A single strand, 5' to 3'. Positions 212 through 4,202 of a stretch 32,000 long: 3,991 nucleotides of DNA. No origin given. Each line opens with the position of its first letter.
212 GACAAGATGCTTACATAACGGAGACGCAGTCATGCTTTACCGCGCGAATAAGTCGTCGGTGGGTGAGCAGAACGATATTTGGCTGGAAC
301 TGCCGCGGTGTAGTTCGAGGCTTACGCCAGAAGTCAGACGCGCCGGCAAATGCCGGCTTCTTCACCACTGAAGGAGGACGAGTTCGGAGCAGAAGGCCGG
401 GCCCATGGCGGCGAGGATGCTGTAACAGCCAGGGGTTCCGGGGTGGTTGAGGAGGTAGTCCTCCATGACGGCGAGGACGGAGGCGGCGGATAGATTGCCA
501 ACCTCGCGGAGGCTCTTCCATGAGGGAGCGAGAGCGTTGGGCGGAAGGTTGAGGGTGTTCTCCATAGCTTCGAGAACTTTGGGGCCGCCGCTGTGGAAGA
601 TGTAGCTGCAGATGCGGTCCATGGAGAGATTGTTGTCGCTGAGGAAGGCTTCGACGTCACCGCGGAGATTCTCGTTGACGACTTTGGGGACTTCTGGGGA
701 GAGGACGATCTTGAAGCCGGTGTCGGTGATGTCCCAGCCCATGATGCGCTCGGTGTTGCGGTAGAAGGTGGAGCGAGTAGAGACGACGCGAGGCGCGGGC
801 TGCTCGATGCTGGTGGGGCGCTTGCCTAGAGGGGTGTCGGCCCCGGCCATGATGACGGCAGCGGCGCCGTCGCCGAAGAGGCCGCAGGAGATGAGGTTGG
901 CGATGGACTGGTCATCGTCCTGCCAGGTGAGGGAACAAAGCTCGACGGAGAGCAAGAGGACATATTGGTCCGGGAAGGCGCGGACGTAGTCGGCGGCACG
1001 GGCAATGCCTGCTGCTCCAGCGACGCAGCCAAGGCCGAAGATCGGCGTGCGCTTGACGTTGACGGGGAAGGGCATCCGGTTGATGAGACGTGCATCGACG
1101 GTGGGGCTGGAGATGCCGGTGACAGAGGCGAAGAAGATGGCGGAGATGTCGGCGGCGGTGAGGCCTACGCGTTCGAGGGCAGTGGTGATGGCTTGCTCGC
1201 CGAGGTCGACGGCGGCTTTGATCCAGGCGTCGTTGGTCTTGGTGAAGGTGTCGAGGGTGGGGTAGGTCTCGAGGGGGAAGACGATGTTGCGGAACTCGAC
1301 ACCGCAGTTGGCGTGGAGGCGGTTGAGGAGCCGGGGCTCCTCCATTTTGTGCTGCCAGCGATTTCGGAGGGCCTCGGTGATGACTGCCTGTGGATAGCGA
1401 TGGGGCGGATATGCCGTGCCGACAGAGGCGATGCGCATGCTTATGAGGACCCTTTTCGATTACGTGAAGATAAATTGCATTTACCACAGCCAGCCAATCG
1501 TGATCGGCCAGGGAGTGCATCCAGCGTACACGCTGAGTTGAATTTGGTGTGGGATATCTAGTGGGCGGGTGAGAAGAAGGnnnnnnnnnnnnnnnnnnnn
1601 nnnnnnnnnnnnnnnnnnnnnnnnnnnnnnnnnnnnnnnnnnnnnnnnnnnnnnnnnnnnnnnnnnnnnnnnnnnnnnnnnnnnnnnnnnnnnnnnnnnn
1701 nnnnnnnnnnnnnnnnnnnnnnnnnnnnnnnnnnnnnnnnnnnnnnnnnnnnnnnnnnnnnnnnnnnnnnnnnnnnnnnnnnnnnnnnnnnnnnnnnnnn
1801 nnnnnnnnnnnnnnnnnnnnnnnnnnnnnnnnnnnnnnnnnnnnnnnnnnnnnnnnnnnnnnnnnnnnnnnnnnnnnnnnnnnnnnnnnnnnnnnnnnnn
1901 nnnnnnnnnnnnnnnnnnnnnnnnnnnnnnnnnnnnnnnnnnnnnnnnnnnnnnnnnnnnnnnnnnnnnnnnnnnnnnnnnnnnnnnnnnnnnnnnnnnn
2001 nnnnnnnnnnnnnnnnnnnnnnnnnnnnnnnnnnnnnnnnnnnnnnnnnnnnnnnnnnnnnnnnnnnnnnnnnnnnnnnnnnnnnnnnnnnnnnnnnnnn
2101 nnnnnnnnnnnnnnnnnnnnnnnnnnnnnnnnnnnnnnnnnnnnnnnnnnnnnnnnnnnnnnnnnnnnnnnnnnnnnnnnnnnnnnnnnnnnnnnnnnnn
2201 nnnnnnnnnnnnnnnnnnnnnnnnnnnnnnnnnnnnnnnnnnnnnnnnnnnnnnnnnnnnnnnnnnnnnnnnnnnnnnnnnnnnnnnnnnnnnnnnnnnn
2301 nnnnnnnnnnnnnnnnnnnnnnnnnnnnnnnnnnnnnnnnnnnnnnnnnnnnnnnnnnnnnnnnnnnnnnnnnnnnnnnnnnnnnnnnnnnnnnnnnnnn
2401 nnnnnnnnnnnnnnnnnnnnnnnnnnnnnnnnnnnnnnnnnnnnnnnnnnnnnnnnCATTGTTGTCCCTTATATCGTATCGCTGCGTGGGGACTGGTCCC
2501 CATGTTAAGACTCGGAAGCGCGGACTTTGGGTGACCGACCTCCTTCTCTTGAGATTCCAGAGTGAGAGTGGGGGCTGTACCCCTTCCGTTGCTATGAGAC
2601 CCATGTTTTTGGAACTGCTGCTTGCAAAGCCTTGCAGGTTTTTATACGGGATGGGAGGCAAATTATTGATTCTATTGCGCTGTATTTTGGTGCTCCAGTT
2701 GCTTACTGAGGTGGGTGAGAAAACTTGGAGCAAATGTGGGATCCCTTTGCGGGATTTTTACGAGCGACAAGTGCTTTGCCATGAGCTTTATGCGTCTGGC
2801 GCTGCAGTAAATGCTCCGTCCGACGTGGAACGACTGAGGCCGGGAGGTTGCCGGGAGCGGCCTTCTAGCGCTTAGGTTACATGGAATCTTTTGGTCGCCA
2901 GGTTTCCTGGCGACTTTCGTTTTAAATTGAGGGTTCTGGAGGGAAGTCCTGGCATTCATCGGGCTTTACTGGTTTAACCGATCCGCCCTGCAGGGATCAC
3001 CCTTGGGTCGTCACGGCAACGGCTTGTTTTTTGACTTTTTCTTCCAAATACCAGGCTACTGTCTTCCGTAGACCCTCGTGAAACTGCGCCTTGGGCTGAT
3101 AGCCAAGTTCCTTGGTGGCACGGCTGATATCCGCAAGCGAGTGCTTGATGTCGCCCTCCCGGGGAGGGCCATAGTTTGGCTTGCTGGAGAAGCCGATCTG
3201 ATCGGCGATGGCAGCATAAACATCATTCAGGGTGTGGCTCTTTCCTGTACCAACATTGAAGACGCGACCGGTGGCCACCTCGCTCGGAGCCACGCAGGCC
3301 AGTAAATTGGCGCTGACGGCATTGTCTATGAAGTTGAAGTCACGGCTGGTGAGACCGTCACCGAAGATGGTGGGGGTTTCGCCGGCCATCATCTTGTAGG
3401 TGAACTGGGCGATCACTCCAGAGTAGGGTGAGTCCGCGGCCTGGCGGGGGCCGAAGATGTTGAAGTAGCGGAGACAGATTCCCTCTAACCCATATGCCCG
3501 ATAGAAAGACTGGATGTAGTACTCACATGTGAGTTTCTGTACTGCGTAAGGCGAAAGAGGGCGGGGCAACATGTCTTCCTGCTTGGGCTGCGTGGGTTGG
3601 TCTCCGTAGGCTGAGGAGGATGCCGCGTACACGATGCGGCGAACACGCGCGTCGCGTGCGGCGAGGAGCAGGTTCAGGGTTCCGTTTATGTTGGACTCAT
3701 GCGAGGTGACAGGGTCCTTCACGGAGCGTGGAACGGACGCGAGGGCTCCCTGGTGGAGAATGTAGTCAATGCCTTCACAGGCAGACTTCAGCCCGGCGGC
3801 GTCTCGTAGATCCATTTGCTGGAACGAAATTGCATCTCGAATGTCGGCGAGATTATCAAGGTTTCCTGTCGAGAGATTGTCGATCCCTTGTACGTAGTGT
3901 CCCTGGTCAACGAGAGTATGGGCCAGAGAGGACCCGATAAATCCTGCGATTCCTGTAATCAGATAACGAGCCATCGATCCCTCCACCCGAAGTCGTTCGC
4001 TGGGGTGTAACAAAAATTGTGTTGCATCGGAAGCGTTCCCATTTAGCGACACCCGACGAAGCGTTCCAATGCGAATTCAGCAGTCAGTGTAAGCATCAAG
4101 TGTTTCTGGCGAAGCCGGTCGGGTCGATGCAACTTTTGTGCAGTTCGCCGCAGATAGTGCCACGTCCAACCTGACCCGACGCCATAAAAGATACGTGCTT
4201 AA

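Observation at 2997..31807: Unusually elaborate Wzx/Wzy-type polysaccharide locus, compositionally distinct from its flanks and missing its priming and export genes in this window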

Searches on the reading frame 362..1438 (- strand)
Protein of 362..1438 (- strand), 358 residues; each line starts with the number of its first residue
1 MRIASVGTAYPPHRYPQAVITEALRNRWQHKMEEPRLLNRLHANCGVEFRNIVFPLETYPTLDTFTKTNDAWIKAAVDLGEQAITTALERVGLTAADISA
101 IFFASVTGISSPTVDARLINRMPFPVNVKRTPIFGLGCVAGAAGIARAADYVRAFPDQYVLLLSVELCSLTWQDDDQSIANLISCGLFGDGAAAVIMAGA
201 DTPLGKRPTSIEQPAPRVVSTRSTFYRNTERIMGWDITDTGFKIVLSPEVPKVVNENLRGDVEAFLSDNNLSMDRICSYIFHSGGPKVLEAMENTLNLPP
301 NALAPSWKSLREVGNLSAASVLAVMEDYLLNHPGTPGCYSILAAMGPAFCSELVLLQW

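Call 3: search_protein_families(library=pfam, proteins=[window:362-1438:-], max_evalue=0.01)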
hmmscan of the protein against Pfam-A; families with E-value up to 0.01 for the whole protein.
window:362-1438:- (358 aa): 6 families
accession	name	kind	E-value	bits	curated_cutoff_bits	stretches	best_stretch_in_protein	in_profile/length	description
PF00195.25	Chal_sti_synt_N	-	8.3e-19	68.4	27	1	4-200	17-223/225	Chalcone and stilbene synthases, N-terminal domain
PF02797.21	Chal_sti_synt_C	-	9.2e-14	52.1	27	1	219-327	3-111/151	Chalcone and stilbene synthases, C-terminal domain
PF08392.18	FAE1_CUT1_RppA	-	3.2e-11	43.6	27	1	75-200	82-206/290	FAE1/Type III polyketide synthase-like protein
PF08541.16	ACP_syn_III_C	-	1.3e-06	28.9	26.6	1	266-358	1-90/90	3-Oxoacyl-[acyl-carrier-protein (ACP)] synthase III C terminal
PF08545.16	ACP_syn_III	-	0.00024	21.4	24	1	137-200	6-64/80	3-Oxoacyl-[acyl-carrier-protein (ACP)] synthase III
PF00108.29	Thiolase_N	-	0.0059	16.5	26.4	0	75-172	22-119/260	Thiolase, N-terminal domain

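Call 6: search_protein_families(library=ncbifam, proteins=[window:362-1438:-], max_evalue=0.001)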
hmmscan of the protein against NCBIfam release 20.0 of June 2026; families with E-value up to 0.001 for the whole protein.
window:362-1438:- (358 aa): 6 families
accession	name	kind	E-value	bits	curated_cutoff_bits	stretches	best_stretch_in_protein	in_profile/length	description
NF042429.2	DHPHCoAsyn_DpgA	equivalog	1.1e-47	162.7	425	1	3-358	1-350/350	3,5-dihydroxyphenylacetyl-CoA synthase DpgA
NF006829.0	PRK09352.1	subfamily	3.1e-17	62.5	249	1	75-357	52-320/322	beta-ketoacyl-ACP synthase 3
TIGR00747.1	fabH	subfamily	6.6e-17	61.6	292.1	1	76-352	51-316/322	beta-ketoacyl-ACP synthase III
NF005703.0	PRK07515.1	equivalog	3.8e-06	26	304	1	67-203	88-216/373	beta-ketoacyl-ACP synthase III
NF005541.0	PRK07204.1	equivalog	5.7e-05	22.7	402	0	77-199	53-171/329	beta-ketoacyl-ACP synthase III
NF005704.0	PRK07516.1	subfamily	0.001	18.1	412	0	78-167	24-114/389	thiolase domain-containing protein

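Call 11: find_encoding_contigs(protein=window:362-1438:-, flank=10000, max_places=4)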
Protein window:362-1438:- (358 aa): no gene with exactly this product is on record in the collection.

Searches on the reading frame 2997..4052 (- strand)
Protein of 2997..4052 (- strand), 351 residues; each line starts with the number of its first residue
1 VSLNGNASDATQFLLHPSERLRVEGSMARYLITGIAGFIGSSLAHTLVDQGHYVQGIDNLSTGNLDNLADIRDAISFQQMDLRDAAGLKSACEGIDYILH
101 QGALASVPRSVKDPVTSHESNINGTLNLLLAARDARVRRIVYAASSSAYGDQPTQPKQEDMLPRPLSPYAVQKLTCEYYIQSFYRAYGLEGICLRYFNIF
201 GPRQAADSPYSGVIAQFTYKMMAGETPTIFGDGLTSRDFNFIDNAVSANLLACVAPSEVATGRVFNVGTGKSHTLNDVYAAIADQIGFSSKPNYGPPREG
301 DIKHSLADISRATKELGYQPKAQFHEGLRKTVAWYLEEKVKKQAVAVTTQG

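Call 3: search_protein_families(library=pfam, proteins=[window:2997-4052:-], max_evalue=0.01)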
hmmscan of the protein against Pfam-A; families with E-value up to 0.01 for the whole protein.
window:2997-4052:- (351 aa): 8 families
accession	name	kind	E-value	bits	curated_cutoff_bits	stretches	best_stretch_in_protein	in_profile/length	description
PF01370.27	Epimerase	-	1.2e-58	198.9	20.9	1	31-268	2-240/240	NAD dependent epimerase/dehydratase family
PF16363.11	GDP_Man_Dehyd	-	1.7e-53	182.7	27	1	31-331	1-332/332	GDP-mannose 4,6 dehydratase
PF01073.25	3Beta_HSD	-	5.3e-18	65.5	22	1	31-253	1-229/280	3-beta hydroxysteroid dehydrogenase/isomerase family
PF02719.21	Polysacc_synt_2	-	6.6e-11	42.4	20.2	1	31-291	2-252/293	Polysaccharide biosynthesis protein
PF13460.12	NAD_binding_10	-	4.9e-07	30.2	27.2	1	34-181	1-132/184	NAD(P)H-binding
PF04321.23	RmlD_sub_bind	-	5.2e-06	26.2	27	1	30-182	3-138/287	RmlD substrate binding domain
PF07993.18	NAD_binding_4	-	7.5e-06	25.7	20.1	1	89-218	83-220/258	Male sterility protein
PF00056.29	Ldh_1_N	-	0.006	17.1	27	1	31-103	4-78/141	lactate/malate dehydrogenase, NAD binding domain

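Call 6: search_protein_families(library=ncbifam, proteins=[window:2997-4052:-], max_evalue=0.001)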
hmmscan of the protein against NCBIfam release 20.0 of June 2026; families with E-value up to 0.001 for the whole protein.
window:2997-4052:- (351 aa): 29 families (the best 25 are shown)
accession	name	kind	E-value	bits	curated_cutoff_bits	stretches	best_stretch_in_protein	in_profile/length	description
NF011728.1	PRK15181.1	equivalog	2.2e-84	283.4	760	1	27-339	15-341/348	Vi polysaccharide biosynthesis UDP-N-acetylglucosaminuronic acid C-4 epimerase TviC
TIGR01179.1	galE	equivalog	2.2e-48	164.8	262.3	1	31-335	3-325/332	UDP-glucose 4-epimerase GalE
TIGR04180.1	EDH_00030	hypoth_equivalog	9e-47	159.6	475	1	31-321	2-295/297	NAD-dependent 4,6-dehydratase LegB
TIGR01181.1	dTDP_gluc_dehyt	equivalog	4e-44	151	365.1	1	29-341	1-317/321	dTDP-glucose 4,6-dehydratase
TIGR02197.1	heptose_epim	equivalog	3.7e-38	131.5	274.6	1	31-337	2-315/316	ADP-glyceromanno-heptose 6-epimerase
NF007956.0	PRK10675.1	subfamily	3.8e-33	115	394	1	29-335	2-329/338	UDP-glucose 4-epimerase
NF007582.0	PRK10217.1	equivalog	3.8e-27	95.3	698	1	27-344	1-340/355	dTDP-glucose 4,6-dehydratase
NF007490.0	PRK10084.1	subfamily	7.1e-26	91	649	1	30-344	3-343/361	dTDP-glucose 4,6-dehydratase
TIGR03466.1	HpnA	hypoth_equivalog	1.8e-22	79.7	367.65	1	30-222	3-193/327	hopanoid-associated sugar epimerase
NF042422.1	oxyalk_red_OleD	equivalog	2.3e-22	79.8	580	1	30-283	3-247/329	2-alkyl-3-oxoalkanoate reductase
NF008872.0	PRK11908.1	equivalog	8.3e-22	77.7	294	1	28-344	2-344/349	bifunctional UDP-4-keto-pentose/UDP-xylose synthase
NF008360.0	PRK11150.1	equivalog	1.1e-21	77.3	452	1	31-283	3-251/310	ADP-glyceromanno-heptose 6-epimerase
NF047922.1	GDPFucSynFcl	equivalog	1.1e-20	74.3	500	1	121-340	81-306/308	GDP-L-fucose synthase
TIGR02622.1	CDP_4_6_dhtase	equivalog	1.4e-18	67.2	278.45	1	29-187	6-172/352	CDP-glucose 4,6-dehydratase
NF043036.1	ErythonDh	equivalog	6e-17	61.8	325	1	30-215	3-199/321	D-erythronate dehydrogenase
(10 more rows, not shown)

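Call 55: search_solved_structures(query=window:2997-4052:-, max_evalue=1e-30)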
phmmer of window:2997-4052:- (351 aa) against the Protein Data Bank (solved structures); distinct sequences matched with E-value up to 1e-30: 28.
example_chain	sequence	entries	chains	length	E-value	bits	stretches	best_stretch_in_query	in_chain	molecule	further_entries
1sb8_A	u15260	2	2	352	1.4e-86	294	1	26-336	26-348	wbpP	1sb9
10ke_A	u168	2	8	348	8.9e-85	288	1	26-336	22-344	Capsular polysaccharide biosynthesis protein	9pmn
3ru7_A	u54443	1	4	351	2.9e-77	263.3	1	28-336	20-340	WbgU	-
3ru9_A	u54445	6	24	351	3.1e-77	263.3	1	28-336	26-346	WbgU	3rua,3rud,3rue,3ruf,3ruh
3lu1_A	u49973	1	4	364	3.4e-77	263.1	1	28-336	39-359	WbgU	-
3ruc_A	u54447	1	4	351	7.6e-76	258.7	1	28-336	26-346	WbgU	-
6dnt_A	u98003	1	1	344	2.6e-71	243.8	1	30-338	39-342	NAD-dependent epimerase/dehydratase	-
6wjb_A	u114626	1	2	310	1.9e-64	221.2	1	27-330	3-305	NAD-dependent epimerase/dehydratase family protein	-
6wj9_A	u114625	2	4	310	1.7e-63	218.1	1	27-330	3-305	NAD-dependent epimerase/dehydratase family protein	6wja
4zrm_A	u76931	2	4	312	1.9e-62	214.6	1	25-335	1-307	UDP-glucose 4-epimerase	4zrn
7ys8_A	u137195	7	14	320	9.4e-57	195.9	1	29-336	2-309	UDP-glucose 4-epimerase | UDP-glucose 4-epimerase along with EC 5.1.3.2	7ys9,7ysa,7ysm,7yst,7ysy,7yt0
2p5u_A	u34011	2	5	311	9.4e-52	179.5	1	29-333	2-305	UDP-glucose 4-epimerase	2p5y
5u4q_A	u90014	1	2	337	2.3e-42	148.6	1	28-336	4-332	dTDP-glucose 4,6-dehydratase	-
6zl6_A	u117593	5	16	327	2.9e-39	138.4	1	29-331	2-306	Epimerase domain-containing protein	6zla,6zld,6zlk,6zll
6zlj_A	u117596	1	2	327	1e-38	136.6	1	29-331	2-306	Epimerase domain-containing protein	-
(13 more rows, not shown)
